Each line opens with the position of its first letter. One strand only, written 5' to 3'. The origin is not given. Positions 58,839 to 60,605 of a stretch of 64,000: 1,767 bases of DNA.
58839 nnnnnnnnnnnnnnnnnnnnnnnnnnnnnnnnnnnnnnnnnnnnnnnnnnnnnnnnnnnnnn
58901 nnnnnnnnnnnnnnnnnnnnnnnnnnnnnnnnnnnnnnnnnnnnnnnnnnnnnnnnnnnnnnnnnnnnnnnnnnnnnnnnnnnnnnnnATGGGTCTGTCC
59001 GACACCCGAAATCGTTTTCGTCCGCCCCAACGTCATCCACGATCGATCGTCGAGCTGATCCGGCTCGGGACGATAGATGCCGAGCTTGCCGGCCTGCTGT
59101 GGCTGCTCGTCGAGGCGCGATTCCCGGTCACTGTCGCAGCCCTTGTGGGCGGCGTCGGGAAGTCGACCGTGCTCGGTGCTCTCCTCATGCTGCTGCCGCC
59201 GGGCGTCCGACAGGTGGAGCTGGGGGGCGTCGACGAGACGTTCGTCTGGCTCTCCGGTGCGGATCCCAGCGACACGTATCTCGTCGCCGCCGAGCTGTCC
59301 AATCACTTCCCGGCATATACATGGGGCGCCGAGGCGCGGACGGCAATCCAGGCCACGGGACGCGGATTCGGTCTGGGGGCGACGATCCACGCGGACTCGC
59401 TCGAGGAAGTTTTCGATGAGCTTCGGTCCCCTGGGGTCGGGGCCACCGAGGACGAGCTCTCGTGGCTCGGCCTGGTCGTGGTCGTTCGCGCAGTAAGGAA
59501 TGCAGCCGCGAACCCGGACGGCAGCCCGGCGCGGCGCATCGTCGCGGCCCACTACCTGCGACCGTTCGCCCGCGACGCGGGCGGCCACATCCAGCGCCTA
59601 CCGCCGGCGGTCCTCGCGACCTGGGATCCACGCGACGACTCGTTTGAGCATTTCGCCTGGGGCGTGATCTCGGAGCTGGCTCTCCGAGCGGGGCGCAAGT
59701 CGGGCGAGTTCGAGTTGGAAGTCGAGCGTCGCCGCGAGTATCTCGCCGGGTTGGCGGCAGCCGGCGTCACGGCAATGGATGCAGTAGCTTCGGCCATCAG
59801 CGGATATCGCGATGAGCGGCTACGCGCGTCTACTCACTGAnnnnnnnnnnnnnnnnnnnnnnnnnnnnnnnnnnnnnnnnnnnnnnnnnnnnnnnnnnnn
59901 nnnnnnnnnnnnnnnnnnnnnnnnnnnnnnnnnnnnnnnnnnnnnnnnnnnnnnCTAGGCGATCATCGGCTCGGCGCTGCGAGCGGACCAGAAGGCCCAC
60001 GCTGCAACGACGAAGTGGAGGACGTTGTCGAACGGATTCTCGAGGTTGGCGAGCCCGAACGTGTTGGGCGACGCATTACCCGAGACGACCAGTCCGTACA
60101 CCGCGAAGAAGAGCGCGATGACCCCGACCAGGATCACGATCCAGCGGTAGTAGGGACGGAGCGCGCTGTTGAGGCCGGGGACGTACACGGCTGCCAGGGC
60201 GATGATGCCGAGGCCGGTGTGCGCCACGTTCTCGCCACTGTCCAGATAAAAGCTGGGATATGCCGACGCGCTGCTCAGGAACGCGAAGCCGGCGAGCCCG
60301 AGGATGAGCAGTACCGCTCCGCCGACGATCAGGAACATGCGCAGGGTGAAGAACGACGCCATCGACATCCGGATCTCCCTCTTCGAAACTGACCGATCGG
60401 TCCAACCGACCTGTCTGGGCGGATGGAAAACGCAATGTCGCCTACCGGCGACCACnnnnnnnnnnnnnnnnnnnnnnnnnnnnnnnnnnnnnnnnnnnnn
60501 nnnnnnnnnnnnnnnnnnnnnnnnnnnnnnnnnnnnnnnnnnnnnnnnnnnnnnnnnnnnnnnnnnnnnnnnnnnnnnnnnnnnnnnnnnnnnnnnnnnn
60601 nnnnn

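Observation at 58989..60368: Orphan, truncated CpaF/VirB11-like pseudo-ATPase next to a DUF4383 membrane protein, with no secretion-system neighbours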

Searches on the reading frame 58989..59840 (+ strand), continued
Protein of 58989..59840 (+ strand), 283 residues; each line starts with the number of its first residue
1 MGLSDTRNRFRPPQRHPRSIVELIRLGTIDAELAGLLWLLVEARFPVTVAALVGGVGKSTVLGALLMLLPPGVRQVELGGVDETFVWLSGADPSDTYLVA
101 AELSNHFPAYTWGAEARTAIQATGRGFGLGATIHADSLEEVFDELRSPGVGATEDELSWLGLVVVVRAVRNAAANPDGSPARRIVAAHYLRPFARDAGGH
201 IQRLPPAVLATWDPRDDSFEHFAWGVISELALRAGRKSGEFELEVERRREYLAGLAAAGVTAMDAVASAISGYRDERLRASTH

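Call 41: find_related_loci(query=A3, collection=metagenome_contigs, flank=8000)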
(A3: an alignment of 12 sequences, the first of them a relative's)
Query A3 (288 aa) in metagenome_contigs; peptide patterns used: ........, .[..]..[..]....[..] (x = any residue, [..] = any of these).
137 stretches matched a pattern; 55 encode a relative of the query (tblastn E <= 1e-3); 55 distinct loci.
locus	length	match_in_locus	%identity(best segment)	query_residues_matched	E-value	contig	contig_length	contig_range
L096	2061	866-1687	68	12-285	7e-121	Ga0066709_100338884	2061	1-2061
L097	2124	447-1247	61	6-272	6e-102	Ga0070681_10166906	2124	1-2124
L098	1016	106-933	65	1-274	4e-101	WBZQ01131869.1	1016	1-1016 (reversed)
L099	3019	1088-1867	49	12-273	2e-66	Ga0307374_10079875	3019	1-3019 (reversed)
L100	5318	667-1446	49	12-273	5e-66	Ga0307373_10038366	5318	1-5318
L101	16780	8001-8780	47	12-272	4e-64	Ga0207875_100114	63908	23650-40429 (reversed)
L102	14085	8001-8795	47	12-272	4e-64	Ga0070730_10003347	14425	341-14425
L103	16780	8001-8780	47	12-272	4e-64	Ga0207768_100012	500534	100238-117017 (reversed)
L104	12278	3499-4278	46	12-272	9e-62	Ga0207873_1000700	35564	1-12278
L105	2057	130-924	47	12-272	6e-62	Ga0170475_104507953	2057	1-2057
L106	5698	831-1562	48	13-258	2e-59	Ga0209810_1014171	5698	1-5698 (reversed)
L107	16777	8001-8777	44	12-272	1e-58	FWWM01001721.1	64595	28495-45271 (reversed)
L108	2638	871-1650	40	11-272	3e-58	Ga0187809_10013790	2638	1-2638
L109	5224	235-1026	41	9-274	5e-58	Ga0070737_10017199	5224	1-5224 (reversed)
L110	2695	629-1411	46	13-275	4e-58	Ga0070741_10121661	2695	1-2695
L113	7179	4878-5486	49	6-208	2e-57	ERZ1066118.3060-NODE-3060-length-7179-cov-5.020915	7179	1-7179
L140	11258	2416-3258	40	15-272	3e-42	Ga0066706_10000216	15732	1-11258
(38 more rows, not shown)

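Call 44: find_encoding_contigs(protein=P0145, flank=6000, max_places=3)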
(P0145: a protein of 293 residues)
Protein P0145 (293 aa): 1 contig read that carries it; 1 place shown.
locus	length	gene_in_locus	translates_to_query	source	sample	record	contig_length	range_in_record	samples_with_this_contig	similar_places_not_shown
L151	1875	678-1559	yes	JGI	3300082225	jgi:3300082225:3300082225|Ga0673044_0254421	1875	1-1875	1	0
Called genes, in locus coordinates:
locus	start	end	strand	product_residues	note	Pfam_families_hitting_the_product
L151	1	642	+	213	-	?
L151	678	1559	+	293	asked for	-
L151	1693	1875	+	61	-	?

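Call 45: find_encoding_contigs(protein=P0161, flank=6000, max_places=3)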
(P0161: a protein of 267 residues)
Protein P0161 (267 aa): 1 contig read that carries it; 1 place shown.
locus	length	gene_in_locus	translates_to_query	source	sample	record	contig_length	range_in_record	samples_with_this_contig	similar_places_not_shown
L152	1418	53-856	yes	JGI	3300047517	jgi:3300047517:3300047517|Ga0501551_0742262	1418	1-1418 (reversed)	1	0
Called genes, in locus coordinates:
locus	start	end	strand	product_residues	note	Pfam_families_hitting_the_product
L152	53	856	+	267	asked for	-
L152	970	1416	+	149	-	?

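Call 53: search_protein_families(library=pfam, proteins=[L093:13204-15339:+, L093:16698-17180:+, L093:15442-16701:+], max_evalue=0.01)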
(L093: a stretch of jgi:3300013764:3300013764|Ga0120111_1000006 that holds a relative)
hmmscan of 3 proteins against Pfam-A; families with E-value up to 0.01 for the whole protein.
L093:13204-15339:+ (711 aa): 2 families
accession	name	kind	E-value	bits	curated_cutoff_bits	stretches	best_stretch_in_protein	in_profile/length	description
PF13519.12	VWA_2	-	2e-07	32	27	1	524-622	1-107/107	von Willebrand factor type A domain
PF06969.22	HemN_C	-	0.0012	19.3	24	1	399-429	33-64/67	HemN C-terminal domain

L093:16698-17180:+ (160 aa): 1 family
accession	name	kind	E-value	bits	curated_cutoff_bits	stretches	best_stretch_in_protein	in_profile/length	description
PF10027.14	DUF2269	-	1.3e-12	48.5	28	1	7-158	3-150/150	Predicted integral membrane protein (DUF2269)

L093:15442-16701:+ (419 aa): 1 family
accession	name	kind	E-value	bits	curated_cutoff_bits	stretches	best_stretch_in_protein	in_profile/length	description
PF09594.16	GT87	-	5.5e-24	85.7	25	1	58-295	1-223/237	Glycosyltransferase family 87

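Call 55: search_solved_structures(query=L093:13204-15339:+, max_evalue=0.01)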
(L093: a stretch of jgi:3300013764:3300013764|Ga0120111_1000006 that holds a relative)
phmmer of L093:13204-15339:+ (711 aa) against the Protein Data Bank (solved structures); distinct sequences matched with E-value up to 0.01: 1.
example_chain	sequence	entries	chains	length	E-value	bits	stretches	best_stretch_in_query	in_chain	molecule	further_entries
3ibs_A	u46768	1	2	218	0.0077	18.4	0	525-709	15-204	conserved hypothetical protein BatB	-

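Call 61: find_encoding_contigs(protein=P0003, flank=8000, max_places=2)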
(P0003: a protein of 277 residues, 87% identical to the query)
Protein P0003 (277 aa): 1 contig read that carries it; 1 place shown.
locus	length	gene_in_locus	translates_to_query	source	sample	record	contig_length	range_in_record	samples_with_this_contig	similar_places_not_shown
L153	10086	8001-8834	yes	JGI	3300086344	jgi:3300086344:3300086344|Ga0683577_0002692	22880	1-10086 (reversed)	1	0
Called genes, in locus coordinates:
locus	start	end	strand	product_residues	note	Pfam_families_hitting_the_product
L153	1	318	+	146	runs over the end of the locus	PF06240:COXG, PF10604:Polyketide_cyc2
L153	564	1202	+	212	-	PF00753:Lactamase_B, PF12706:Lactamase_B_2 (weak)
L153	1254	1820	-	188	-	PF01161:PBP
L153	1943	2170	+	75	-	-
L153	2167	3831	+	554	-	PF01145:Band_7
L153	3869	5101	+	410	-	PF05816:TelA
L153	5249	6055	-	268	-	PF01061:ABC2_membrane, PF12698:ABC2_membrane_3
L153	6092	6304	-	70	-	-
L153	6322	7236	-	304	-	PF00005:ABC_tran, PF13304:AAA_21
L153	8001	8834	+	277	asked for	-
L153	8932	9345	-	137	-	PF14325:DUF4383 (weak)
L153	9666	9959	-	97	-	PF08818:DUF1801 (weak)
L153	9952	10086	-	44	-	?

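Call 62: find_encoding_contigs(protein=P0002, flank=8000, max_places=2)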
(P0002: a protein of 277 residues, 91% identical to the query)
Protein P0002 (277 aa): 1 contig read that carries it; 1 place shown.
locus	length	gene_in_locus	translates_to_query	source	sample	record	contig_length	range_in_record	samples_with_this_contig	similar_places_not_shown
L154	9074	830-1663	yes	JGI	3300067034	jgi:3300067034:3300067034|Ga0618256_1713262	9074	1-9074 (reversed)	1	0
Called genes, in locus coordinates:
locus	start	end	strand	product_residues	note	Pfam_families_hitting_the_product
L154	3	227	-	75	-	?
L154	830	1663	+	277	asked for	-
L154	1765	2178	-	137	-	PF14325:DUF4383 (weak)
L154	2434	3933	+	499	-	PF07728:AAA_5 (faint)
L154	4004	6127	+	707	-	PF27532:Mb0984_helical, PF27098:Rv0959_3rd, PF13519:VWA_2 (weak)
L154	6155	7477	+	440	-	PF09594:GT87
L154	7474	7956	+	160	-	PF10027:DUF2269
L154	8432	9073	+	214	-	?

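Call 64: search_dna_similar(query=window:58989-59840:+, collection=plasmids, mode=protein, max_evalue=0.001, max_rows=15)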
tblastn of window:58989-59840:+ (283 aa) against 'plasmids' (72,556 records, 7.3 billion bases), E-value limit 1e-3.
Records with a match: 1; places in all: 1; records where one place covers at least 80% of the query: 0.
Best place of each record, by identity: <60% 1.
By first word of the organism name: Thermomicrobium 1.
By predicted mobility (MOB-suite, as given by PLSDB): non-mobilizable 1.
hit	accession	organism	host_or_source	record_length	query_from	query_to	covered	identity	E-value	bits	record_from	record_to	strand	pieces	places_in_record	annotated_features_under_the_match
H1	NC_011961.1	Thermomicrobium roseum DSM 5159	-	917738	19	147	46%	44.2%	4e-17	88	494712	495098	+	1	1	type II secretion system protein E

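Call 66: get_annotated_region(hit=H1, flank=7000)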
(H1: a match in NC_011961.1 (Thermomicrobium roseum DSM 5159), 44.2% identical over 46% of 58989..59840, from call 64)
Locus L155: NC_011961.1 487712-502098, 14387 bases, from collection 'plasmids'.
description: Thermomicrobium roseum DSM 5159 plasmid unnamed, complete sequence
organism: Thermomicrobium roseum DSM 5159 (NCBI taxid 309801)
taxonomy: Bacteria; Thermomicrobiota; Thermomicrobia; Thermomicrobiales; Thermomicrobiaceae; Thermomicrobium; Thermomicrobium roseum; Thermomicrobium roseum DSM 5159
host: -; source: -; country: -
typing (MOB-suite, as given by PLSDB): non-mobilizable
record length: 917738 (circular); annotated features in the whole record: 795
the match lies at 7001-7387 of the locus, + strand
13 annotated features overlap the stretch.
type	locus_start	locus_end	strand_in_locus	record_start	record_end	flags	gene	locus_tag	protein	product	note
CDS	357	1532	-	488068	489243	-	-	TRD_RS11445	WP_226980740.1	hypothetical protein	-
CDS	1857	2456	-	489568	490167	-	-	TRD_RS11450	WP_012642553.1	hypothetical protein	-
CDS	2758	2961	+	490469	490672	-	-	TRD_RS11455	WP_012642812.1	hypothetical protein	-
CDS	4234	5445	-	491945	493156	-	-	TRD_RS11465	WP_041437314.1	hypothetical protein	-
CDS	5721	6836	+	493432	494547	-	-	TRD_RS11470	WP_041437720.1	citrate/2-methylcitrate synthase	GO:0006099 - tricarboxylic acid cycle [Evidence IEA]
CDS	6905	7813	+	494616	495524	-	-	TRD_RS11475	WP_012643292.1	type II secretion system protein E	-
CDS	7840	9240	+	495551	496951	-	-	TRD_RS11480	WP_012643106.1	sigma 54-interacting transcriptional regulator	GO:0006355 - regulation of DNA-templated transcription [Evidence IEA]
CDS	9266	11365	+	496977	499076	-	-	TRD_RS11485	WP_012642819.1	VWA domain-containing protein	-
CDS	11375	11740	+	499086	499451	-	-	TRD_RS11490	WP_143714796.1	hypothetical protein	-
CDS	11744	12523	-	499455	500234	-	-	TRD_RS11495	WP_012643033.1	biotin/lipoate A/B protein ligase family protein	-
CDS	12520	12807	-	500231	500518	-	-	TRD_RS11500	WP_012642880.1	biotin/lipoate A/B protein ligase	-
CDS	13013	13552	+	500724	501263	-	-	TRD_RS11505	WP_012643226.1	YIP1 family protein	-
CDS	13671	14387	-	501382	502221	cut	-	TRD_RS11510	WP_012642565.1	carbon-nitrogen hydrolase family protein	-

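Call 70: list_cluster_members(proteins=[P0134, P0140, P0145, P0152, P0161, P0154])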
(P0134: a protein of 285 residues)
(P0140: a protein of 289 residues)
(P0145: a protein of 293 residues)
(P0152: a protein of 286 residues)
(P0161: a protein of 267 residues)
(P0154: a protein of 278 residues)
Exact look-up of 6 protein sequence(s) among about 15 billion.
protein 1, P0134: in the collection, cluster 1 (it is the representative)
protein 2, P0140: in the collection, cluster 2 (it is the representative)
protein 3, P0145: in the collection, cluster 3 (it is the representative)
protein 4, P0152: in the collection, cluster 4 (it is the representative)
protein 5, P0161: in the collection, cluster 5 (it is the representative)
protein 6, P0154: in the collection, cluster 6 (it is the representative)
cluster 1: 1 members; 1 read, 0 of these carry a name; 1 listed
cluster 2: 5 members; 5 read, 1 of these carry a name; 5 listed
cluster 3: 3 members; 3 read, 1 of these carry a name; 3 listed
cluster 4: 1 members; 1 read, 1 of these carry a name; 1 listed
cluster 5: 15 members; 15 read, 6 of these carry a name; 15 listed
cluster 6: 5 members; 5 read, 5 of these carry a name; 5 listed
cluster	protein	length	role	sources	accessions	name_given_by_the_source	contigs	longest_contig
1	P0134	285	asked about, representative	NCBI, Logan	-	-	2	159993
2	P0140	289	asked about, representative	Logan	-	-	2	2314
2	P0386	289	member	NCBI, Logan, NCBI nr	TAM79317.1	MAG: hypothetical protein EPN50_00470 [Chloroflexota bacterium]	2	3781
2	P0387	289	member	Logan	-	-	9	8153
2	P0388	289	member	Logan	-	-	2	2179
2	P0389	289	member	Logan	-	-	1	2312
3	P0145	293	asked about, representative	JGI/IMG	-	hypothetical protein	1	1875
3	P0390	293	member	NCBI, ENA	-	-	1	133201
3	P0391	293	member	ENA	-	-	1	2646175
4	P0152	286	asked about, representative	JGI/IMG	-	hypothetical protein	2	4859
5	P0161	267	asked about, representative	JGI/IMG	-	hypothetical protein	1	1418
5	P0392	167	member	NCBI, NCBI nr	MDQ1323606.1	MAG: hypothetical protein QG587_941, partial [Chloroflexota bacterium] | hypothetical protein [Chloroflexota bacterium]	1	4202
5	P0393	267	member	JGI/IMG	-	hypothetical protein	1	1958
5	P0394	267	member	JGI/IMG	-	hypothetical protein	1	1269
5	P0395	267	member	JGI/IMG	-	hypothetical protein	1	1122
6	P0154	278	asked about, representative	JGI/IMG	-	hypothetical protein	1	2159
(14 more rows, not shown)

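Call 86: search_protein_families(library=padloc, proteins=[window:58989-59840:+, L093:13204-15339:+], max_evalue=0.01)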
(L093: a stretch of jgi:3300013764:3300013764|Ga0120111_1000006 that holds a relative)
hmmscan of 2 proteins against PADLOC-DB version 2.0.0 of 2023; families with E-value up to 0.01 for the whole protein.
window:58989-59840:+ (283 aa): 0 families

L093:13204-15339:+ (711 aa): 0 families

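Call 87: search_protein_families(library=ncbifam, proteins=[L093:13204-15339:+, L155:6905-7813:+, L155:11375-11740:+], max_evalue=0.001)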
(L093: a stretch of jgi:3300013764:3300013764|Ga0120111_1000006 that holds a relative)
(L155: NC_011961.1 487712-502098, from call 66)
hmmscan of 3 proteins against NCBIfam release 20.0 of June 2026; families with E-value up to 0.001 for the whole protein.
L093:13204-15339:+ (711 aa): 1 family
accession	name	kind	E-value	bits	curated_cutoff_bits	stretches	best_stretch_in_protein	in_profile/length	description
TIGR02442.1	Cob-chelat-sub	hypoth_equivalog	3.9e-07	28.9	779.45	1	464-623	419-583/641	putative cobaltochelatase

L155:6905-7813:+ (302 aa): 2 families
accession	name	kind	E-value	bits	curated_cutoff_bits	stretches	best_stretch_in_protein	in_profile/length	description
NF058587.1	archaellum_moto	equivalog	1.2e-11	44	550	1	32-86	249-302/527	archaellum flagellar ATPase motor FlaI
TIGR03819.1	heli_sec_ATPase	hypoth_equivalog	0.00035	19.9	373.15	0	32-81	152-200/340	TadA family conjugal transfer-associated ATPase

L155:11375-11740:+ (121 aa): 0 families

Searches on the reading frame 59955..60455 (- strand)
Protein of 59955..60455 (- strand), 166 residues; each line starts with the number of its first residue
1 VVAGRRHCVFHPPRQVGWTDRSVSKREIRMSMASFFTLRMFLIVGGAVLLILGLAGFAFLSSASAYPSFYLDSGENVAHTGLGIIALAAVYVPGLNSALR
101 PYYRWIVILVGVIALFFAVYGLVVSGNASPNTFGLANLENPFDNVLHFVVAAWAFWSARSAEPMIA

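Call 3: search_protein_families(library=pfam, proteins=[window:59955-60455:-], max_evalue=1)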
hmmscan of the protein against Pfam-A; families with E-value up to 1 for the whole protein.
window:59955-60455:- (166 aa): 2 families
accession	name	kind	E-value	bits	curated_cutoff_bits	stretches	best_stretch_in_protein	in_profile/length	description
PF14325.12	DUF4383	-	2.6e-06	28.1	27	1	39-154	1-119/125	Domain of unknown function (DUF4383)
PF00335.26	Tetraspanin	-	0.017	15.2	32.1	1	22-58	30-66/225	Tetraspanin family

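Call 4: search_protein_families(library=ncbifam, proteins=[window:59955-60455:-], max_evalue=1)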
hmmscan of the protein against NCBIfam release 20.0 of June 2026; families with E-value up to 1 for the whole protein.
window:59955-60455:- (166 aa): 0 families

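Call 86: search_protein_families(library=padloc, proteins=[window:59955-60368:-], max_evalue=0.01)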
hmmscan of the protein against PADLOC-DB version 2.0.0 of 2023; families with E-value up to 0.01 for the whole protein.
window:59955-60368:- (137 aa): 0 families
